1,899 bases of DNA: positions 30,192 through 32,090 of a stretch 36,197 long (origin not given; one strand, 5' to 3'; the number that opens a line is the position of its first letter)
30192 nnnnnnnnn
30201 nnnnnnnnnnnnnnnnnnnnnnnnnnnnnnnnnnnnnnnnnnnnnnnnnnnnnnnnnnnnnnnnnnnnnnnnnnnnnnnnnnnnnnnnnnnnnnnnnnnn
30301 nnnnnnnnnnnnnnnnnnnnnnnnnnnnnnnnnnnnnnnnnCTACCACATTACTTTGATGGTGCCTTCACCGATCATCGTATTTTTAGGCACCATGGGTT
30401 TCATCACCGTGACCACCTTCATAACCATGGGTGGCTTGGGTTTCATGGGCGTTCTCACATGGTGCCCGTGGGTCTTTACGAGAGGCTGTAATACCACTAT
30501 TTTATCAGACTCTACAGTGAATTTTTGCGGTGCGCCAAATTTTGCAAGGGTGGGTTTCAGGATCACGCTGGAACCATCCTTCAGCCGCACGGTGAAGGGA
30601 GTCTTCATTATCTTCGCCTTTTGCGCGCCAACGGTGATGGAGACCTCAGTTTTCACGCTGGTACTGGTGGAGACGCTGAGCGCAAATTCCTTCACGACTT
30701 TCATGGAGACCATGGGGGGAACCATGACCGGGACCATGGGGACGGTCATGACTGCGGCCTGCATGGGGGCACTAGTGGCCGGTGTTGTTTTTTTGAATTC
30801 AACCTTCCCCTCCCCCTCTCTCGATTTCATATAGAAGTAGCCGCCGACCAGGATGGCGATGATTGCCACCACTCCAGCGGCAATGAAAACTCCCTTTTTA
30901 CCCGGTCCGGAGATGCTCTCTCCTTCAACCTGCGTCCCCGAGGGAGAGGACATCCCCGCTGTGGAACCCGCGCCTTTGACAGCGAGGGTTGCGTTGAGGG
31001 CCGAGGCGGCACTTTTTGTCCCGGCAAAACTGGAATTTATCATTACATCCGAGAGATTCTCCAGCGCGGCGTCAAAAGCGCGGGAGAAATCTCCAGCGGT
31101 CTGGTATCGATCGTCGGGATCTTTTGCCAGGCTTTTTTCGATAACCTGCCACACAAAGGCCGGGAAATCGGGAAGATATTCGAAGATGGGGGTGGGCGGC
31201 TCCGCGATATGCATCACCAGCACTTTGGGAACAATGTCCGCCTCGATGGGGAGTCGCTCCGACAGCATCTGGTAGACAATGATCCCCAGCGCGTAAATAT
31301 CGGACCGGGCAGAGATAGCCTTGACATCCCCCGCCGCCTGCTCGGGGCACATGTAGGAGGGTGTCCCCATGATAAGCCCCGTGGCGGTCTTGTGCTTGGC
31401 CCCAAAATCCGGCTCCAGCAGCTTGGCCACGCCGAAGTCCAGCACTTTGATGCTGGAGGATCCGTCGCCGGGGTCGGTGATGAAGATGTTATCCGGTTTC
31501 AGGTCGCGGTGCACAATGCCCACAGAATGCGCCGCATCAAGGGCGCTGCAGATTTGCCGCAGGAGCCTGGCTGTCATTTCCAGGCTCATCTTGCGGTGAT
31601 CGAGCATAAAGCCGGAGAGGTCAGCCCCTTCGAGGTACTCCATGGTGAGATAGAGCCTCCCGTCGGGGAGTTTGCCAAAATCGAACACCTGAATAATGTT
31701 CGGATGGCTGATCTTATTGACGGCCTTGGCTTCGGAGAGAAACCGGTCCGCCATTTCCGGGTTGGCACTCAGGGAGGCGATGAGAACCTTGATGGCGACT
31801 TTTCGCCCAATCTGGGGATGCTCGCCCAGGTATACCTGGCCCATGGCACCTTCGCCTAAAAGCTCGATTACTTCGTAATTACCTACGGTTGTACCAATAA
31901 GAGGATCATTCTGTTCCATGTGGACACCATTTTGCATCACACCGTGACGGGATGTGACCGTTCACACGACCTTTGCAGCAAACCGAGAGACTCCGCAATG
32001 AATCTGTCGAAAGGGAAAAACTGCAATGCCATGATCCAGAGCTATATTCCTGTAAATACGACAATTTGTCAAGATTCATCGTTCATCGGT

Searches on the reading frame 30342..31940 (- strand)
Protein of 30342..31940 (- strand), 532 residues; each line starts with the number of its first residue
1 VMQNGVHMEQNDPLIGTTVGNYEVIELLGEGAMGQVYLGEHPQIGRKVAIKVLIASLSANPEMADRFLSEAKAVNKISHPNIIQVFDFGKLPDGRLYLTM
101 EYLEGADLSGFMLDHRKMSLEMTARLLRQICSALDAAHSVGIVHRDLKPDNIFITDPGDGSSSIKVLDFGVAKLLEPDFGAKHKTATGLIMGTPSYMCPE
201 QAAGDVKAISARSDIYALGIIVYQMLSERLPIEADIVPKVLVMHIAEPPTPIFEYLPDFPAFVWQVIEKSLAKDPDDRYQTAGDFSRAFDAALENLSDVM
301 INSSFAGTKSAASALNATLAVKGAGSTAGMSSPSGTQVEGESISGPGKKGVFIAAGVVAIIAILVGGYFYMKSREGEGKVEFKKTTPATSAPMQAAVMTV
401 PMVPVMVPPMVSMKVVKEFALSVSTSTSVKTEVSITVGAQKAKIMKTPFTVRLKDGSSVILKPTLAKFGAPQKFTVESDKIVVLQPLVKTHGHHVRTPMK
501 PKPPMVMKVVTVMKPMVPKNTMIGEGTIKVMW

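Call 8: search_protein_families(library=pfam, proteins=[window:30342-31940:-], max_evalue=0.001)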
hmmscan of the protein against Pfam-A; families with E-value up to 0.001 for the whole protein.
window:30342-31940:- (532 aa): 5 families
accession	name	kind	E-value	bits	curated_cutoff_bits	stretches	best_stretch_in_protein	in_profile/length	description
PF00069.31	Pkinase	-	8.3e-47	160.2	31.7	1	22-280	1-253/263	Protein kinase domain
PF07714.23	PK_Tyr_Ser-Thr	-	9.2e-30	104.2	23.1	1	24-279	3-249/258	Protein tyrosine and serine/threonine kinase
PF03109.22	ABC1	-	2.1e-08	34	22.9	1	95-179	142-221/244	ABC1 atypical kinase-like domain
PF06293.20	Kdo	-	1.7e-06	28.1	21.3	1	98-170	94-167/207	Lipopolysaccharide kinase (Kdo/WaaP) family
PF01636.29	APH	-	0.0002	21.6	23.2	0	121-172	149-197/239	Phosphotransferase enzyme family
